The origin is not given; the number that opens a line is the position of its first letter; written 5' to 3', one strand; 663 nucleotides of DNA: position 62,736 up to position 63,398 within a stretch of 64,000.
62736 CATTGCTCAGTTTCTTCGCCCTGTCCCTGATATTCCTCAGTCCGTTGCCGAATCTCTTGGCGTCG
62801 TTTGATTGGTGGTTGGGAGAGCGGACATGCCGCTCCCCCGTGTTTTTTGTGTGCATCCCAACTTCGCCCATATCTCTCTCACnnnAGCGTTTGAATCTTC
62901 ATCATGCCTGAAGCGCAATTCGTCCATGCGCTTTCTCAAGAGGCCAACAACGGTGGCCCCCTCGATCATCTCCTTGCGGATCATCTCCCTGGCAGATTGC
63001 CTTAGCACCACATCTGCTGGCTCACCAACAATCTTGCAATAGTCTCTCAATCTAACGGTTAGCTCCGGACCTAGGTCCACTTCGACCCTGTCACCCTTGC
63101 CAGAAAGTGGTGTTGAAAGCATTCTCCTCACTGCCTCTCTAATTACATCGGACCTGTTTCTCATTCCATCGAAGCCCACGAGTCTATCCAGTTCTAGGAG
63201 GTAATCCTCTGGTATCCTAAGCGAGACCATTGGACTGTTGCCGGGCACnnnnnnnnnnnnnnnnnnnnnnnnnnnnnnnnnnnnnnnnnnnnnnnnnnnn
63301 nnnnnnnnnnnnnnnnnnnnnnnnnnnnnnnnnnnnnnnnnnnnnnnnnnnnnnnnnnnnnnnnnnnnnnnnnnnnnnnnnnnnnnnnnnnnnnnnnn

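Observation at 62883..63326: Single-chain tandem RHH regulator with a structured operator-like element, divergent from an HD-domain hydrolase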

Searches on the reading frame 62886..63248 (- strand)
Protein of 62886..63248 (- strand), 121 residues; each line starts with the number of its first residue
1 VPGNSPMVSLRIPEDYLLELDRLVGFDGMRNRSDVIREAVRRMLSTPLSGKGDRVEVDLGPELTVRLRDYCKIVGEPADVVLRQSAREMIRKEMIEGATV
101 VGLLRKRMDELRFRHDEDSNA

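Call 3: search_protein_families(library=pfam, proteins=[window:62886-63230:-], max_evalue=1)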
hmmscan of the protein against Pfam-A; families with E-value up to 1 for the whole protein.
seq(115 aa): 2 families
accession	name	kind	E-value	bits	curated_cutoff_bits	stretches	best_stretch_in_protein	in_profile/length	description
PF01402.27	RHH_1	-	9.6e-06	25.8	20.5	1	2-36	2-35/39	Ribbon-helix-helix protein, copG family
PF01696.23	Adeno_E1B_55K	-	0.071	12.2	24.5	1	58-113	81-137/387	Adenovirus EB1 55K protein / large t-antigen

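Call 6: find_homologous_proteins(query=window:62886-63230:-, max_evalue=0.001)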
Query seq(115 aa) (115 aa): 269 proteins with E <= 0.001 among 293 candidates; the best 120 are listed.
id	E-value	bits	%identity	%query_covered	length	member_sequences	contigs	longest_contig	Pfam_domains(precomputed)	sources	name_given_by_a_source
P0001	3.9e-61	222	96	97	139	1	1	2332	-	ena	-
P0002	1.4e-60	220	93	99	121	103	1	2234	-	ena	-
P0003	4.6e-60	218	91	100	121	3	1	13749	-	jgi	-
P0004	4.0e-59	215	91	99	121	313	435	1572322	-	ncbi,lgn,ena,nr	ncbi:MAG: ribbon-helix-helix protein, CopG family [Candidatus Thalassarchaeum sp.]|nr:ribbon-helix-h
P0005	7.5e-59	214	91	99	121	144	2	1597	-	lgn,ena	-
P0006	9.6e-59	214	90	100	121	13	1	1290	PF01402.28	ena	-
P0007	2.0e-58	213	87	100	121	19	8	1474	-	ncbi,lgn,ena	-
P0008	2.8e-58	212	90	99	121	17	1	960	-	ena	-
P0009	5.3e-58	211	90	100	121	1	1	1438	-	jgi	-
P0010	1.1e-57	211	88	100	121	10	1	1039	-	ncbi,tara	tara:strand:+ start:641 stop:1006 length:366 start_codon:yes stop_codon:yes gene_type:complete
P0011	1.6e-57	210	90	99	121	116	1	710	-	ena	-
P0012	2.8e-57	209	89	99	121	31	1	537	-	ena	-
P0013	2.0e-56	206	86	100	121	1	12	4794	-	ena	-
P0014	4.8e-56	205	86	100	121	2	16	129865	-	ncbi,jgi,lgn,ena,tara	tara:strand:- start:1141 stop:1506 length:366 start_codon:yes stop_codon:yes gene_type:complete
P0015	7.8e-56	205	85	99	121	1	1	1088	-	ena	-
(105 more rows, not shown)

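Call 11: find_related_loci(query=A1, collection=genome_contigs, flank=3000)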
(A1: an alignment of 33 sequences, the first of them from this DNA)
Query A1 (115 aa) in genome_contigs; peptide patterns used: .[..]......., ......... (x = any residue, [..] = any of these).
181 stretches matched a pattern; 167 encode a relative of the query (tblastn E <= 1e-3); the best 80 are kept; 80 distinct loci.
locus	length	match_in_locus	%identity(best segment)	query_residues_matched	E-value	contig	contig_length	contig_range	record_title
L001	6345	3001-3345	97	1-115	1e-69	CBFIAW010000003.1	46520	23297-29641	MAG: Candidatus Thalassarchaeaceae archaeon isolate Co_bin_552_indper genome assembly, contig: Co_bin_552_indper_c3, who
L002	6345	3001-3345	97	1-115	1e-69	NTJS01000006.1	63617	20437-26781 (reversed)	MAG: Marine Group II euryarchaeote MED-G35 EUII-MED-G35-C6, whole genome shotgun sequence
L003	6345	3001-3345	97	1-115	2e-69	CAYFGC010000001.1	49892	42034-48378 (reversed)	MAG TPA_asm: uncultured Candidatus Poseidoniales archaeon isolate ERP001736_co1_109 genome assembly, contig: NODE_209_le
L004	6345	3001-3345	97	1-115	3e-69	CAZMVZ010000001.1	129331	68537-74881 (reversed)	MAG TPA_asm: uncultured Candidatus Poseidoniales archaeon isolate SRP077602_co9_23 genome assembly, contig: NODE_42_leng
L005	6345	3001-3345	97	1-115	4e-69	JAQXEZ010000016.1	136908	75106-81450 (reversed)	MAG: Candidatus Thalassarchaeaceae archaeon isolate cluster2-bin.139 k141_3107179, whole genome shotgun sequence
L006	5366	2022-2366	97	1-115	7e-69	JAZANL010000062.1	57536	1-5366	MAG: Thermoplasmatota archaeon isolate XB_MAG961 DB_MAG961_0062, whole genome shotgun sequence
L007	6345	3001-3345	97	1-115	2e-68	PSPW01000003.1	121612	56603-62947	MAG: Methanobacteriota archaeon isolate Guaymas_23 scaffold_77, whole genome shotgun sequence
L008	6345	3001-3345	93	1-115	2e-67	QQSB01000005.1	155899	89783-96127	MAG: Candidatus Poseidoniales archaeon isolate bin_195 U_43193-5, whole genome shotgun sequence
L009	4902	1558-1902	91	1-115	1e-67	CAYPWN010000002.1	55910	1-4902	MAG TPA_asm: uncultured Candidatus Poseidoniales archaeon isolate ERP001736_co1_401 genome assembly, contig: NODE_173_le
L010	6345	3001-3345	92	1-115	2e-67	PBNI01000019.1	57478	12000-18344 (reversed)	MAG: Methanobacteriota archaeon isolate SP192 13135, whole genome shotgun sequence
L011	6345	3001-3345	91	1-115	1e-66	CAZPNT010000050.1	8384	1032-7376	MAG TPA_asm: uncultured Candidatus Poseidoniales archaeon isolate ERP001736_co3_250 genome assembly, contig: NODE_5827_l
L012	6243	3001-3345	92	1-115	2e-66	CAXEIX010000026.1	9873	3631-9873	MAG TPA_asm: uncultured Candidatus Poseidoniales archaeon isolate ERR315860_concoct_68 genome assembly, contig: ERZ82894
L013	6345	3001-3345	90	1-115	9e-66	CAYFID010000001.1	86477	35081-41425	MAG TPA_asm: uncultured Candidatus Poseidoniales archaeon isolate ERP001736_co1_142 genome assembly, contig: NODE_76_len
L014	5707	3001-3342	93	1-114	2e-65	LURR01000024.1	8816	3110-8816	MAG: Marine group II euryarchaeote REDSEA-S11_B3N4 scaffold24, whole genome shotgun sequence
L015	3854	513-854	91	1-114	4e-65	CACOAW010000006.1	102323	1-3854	MAG: uncultured Candidatus Poseidoniales archaeon isolate AH-287-M04 genome assembly, contig: AH-287-M04_NODE_6, whole g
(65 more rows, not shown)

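Call 15: predict_structure(alignment_id=A1)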
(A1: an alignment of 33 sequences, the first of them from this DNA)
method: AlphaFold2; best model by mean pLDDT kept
length: 115 residues; sequences in the alignment: 33
mean_pLDDT: 58.0   pTM: 0.33
mean pLDDT of the five models: 58.0, 57.2, 57.2, 53.6, 52.6
residues with pLDDT >= 90: 0; 70-90: 24; 50-70: 66; < 50: 25
segments of 3 or more residues with pLDDT < 50: 1-5, 43-48, 90-92, 113-115
pLDDT, mean of each block of 10 residues (from residue 1): 45 55 52 52 46 72 78 70 56 56 61 47
secondary structure, 60 per line:
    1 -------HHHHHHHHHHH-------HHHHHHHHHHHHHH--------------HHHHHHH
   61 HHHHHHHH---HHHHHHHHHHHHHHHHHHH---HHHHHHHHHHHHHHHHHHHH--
elements in order: H8-18 H26-39 H54-68 H72-90 H94-113

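Call 26: search_protein_representatives(alignment_id=A1)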
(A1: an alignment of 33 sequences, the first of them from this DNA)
Query: 33 sequences, 122 profile positions. Proteins with E-value up to 0.001 (for the whole library): 81; up to 1e-10: 32; up to 1e-30: 4. The best 81 are listed.
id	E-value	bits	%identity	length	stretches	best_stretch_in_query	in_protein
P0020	2.5e-61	221.3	-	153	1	1-121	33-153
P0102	5.1e-58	210.6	-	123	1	1-122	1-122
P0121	1.9e-36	141.0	-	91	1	1-83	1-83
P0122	9.4e-32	125.8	-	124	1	1-117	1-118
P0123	3.4e-22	94.9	-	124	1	1-114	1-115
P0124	6.4e-22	94.1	-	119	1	5-111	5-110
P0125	2.9e-20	88.7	-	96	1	1-51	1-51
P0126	4.0e-20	88.3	-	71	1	1-47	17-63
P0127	4.2e-20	88.2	-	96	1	29-116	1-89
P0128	6.9e-20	87.5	-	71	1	1-50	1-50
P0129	3.5e-19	85.2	-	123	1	4-116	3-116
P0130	8.9e-19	83.9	-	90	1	1-52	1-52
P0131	1.3e-18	83.4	-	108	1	62-122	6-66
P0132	1.9e-17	79.6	-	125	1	2-112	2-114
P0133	5.8e-17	78.1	-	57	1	67-122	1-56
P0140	5.4e-15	71.7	-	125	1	2-116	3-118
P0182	1.8e-05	41.0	-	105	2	4-46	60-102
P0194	4.4e-04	36.5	-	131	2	7-50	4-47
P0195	5.1e-04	36.3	-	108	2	6-46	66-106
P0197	7.1e-04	35.8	-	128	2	10-48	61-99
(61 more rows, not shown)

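Call 45: search_protein_families(library=ncbifam, max_evalue=1, proteins=[window:62886-63248:-])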
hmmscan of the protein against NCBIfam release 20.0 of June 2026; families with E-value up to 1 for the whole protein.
window:62886-63248:- (121 aa): 7 families
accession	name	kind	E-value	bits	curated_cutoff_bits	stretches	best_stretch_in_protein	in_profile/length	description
NF058555.1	TransRegCdrSHalo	equivalog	2.1e-07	30.9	100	1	8-48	4-44/61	transcriptional regulator CdrS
NF053762.1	aCcr1_fam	equivalog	4.8e-06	26.4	60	1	8-44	3-38/38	aCcr1 family cell cycle regulator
NF002815.0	PRK02967.1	equivalog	0.0026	17.8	83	1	9-46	5-42/139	nickel-responsive transcriptional regulator NikR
TIGR02793.1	nikR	equivalog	0.011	16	175.45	1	9-45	4-40/129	nickel-responsive transcriptional regulator NikR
NF007836.1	PRK10548.1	equivalog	0.012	16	116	1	79-112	57-90/110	flagella biosynthesis regulatory protein FliT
NF002169.0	PRK01002.1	subfamily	0.032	14.2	111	1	8-44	7-43/141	nickel responsive regulator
NF003381.0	PRK04460.1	equivalog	0.037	14.1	105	1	10-44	9-43/139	nickel-responsive transcriptional regulator NikR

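Call 46: predict_structure(alignment_id=A7)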
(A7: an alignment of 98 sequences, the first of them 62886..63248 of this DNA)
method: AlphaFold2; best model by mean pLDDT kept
length: 121 residues; sequences in the alignment: 98
mean_pLDDT: 84.9   pTM: 0.41
mean pLDDT of the five models: 84.9, 84.6, 82.2, 81.2, 77.0
residues with pLDDT >= 90: 52; 70-90: 51; 50-70: 17; < 50: 1
segments of 3 or more residues with pLDDT < 50: none
pLDDT, mean of each block of 10 residues (from residue 1): 73 92 82 90 71 81 97 95 92 84 90 75 51
secondary structure, 60 per line:
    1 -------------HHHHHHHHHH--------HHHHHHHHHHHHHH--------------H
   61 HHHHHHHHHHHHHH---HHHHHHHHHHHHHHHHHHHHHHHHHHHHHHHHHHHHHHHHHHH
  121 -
elements in order: H14-23 H32-45 H60-74 H78-120

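Call 57: find_encoding_contigs(protein=P0122, flank=3000, max_places=3)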
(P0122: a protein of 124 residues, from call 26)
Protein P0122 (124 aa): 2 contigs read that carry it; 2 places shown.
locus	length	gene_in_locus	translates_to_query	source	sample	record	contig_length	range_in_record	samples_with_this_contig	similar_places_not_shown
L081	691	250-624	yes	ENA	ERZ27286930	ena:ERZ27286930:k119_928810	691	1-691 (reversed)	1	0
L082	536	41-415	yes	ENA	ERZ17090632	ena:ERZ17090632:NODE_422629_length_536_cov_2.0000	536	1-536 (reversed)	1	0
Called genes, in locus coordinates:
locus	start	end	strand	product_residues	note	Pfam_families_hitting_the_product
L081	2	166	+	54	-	?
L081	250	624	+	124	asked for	-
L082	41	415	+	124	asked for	-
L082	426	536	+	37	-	?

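Call 58: find_encoding_contigs(protein=P0140, flank=3000, max_places=3)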
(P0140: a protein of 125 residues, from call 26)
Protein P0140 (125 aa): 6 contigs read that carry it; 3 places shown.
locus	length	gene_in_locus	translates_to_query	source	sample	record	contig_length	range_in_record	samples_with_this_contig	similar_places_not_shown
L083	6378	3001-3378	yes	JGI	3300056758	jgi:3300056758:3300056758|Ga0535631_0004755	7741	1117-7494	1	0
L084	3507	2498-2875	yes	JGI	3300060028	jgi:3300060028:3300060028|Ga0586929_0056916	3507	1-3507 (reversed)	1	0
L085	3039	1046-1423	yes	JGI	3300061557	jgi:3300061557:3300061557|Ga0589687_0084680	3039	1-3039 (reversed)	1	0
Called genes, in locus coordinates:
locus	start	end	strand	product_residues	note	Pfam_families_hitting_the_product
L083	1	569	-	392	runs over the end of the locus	-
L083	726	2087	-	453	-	PF02812:ELFV_dehydrog_N, PF00208:ELFV_dehydrog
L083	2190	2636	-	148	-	-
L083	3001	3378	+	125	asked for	PF01402:RHH_1 (weak)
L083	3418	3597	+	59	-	-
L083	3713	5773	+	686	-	PF00270:DEAD (weak), PF04851:ResIII (faint), PF06733:DEAD_2, PF13307:Helicase_C_2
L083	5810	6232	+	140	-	-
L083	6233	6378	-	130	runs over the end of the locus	?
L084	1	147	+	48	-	?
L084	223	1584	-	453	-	PF02812:ELFV_dehydrog_N, PF00208:ELFV_dehydrog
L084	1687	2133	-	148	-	-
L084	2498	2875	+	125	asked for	PF01402:RHH_1 (weak)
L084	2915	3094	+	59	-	-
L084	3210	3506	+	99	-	?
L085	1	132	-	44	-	?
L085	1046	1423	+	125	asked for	PF01402:RHH_1 (weak)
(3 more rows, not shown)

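Call 59: find_encoding_contigs(protein=P0129, flank=3000, max_places=3)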
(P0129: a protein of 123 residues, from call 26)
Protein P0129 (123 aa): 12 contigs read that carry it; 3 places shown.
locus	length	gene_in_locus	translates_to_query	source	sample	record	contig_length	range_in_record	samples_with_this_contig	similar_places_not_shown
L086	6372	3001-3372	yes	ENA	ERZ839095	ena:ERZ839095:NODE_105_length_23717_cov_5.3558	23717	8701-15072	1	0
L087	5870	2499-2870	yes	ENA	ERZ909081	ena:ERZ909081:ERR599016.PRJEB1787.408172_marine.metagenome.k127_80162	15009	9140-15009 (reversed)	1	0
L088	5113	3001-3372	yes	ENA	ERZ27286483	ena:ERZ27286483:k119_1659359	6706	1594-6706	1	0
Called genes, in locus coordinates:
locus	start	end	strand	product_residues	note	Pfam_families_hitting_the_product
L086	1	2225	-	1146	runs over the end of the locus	PF06739:SBBP (weak)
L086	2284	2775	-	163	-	-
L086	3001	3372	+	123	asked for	PF01402:RHH_1 (faint)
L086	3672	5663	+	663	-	PF04851:ResIII (faint), PF06733:DEAD_2, PF13307:Helicase_C_2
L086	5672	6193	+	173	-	-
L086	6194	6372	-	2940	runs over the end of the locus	?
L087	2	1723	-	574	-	?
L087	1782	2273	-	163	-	-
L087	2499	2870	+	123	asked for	PF01402:RHH_1 (faint)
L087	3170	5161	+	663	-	PF04851:ResIII (faint), PF06733:DEAD_2, PF13307:Helicase_C_2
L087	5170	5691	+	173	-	-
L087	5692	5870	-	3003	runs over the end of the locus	PF18884:TSP3_bac (faint), PF01841:Transglut_core, PF16640:Big_3_5 (faint), PF13620:CarboxypepD_reg (faint), PF01835:MG2 (faint), PF17789:MG4 (faint)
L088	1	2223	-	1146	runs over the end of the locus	PF06739:SBBP (weak)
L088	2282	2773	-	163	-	-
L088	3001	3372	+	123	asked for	PF01402:RHH_1 (faint)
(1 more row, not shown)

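Call 72: fold_search(model_id=the predicted structure, library=pdb)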
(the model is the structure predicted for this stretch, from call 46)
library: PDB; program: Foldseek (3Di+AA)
matches with E <= 10: 37; with E <= 0.001: 0
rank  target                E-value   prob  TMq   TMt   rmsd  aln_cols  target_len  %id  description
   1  3od2_B                4.6e-01  0.97  0.33  0.31   1.2        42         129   33  E. coli NikR soaked with excess nickel ions (released 2010-09-08)
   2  2hza_A                7.0e-01  0.93  0.32  0.29   1.4        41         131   34  Nickel-bound full-length Escherichia coli NikR (released 2006-08-22)
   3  6mrj_D                7.0e-01  0.54  0.36  0.32  12.4        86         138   20  Crystal structure of H.pylori NikR in complex with DNA (released 2019-11-20)
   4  2wvb_B                1.5e+00  0.38  0.35  0.31   7.8        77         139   19  Structural and mechanistic insights into Helicobacter pylori NikR function (released 2010-01-19)
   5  2caj_A                1.6e+00  0.30  0.32  0.30  10.3        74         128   22  NikR from Helicobacter pylori in closed trans-conformation and nickel bound to 4 intermediary sites (released 2006-07-17)
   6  7ak7_C                1.9e+00  0.30  0.34  0.46  11.3        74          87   23  Structure of Salmonella TacT2 toxin bound to TacA2 antitoxin (released 2021-08-18)
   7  3h87_C                2.9e+00  0.14  0.30  0.47   8.8        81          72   25  Rv0301 Rv0300 Toxin Antitoxin Complex from Mycobacterium tuberculosis (released 2009-05-05)
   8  6abt_A                3.1e+00  0.03  0.14  0.17  14.1        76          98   22  Crystal structure of transcription factor from Listeria monocytogenes (released 2019-06-05)
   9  1alv_A                3.5e+00  0.06  0.21  0.17   7.6        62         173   14  CALCIUM BOUND DOMAIN VI OF PORCINE CALPAIN (released 1998-06-03)
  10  5kko_C                4.0e+00  0.08  0.18  0.34   8.5        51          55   12  A 1.55A X-Ray Structure from Vibrio cholerae O1 biovar El Tor of a Hypothetical Protein (released 2016-09-21)
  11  7pua_F9               4.7e+00  0.06  0.30  0.09  14.3       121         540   19  Middle assembly intermediate of the Trypanosoma brucei mitoribosomal small subunit (released 2022-03-02)
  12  6yo0_d                5.0e+00  0.03  0.18  0.20  16.8        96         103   11  Cryo-EM structure of Tetrahymena thermophila mitochondrial ATP synthase - F1/peripheral stalk (released 2020-09-30)
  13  7ycw_D                5.4e+00  0.28  0.33  0.70   2.7        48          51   21  Crystal Form 1 of Truncated Antitoxin ParD (2-54,containg RHH domain) from Pseudoalteromonas rubra (released 2022-09-21)
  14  5kko_A                5.4e+00  0.07  0.19  0.36   7.9        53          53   17  A 1.55A X-Ray Structure from Vibrio cholerae O1 biovar El Tor of a Hypothetical Protein (released 2016-09-21)
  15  6yny_D                5.4e+00  0.02  0.18  0.11  25.7       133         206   16  Cryo-EM structure of Tetrahymena thermophila mitochondrial ATP synthase - F1Fo composite dimer model (released 2020-09-30)
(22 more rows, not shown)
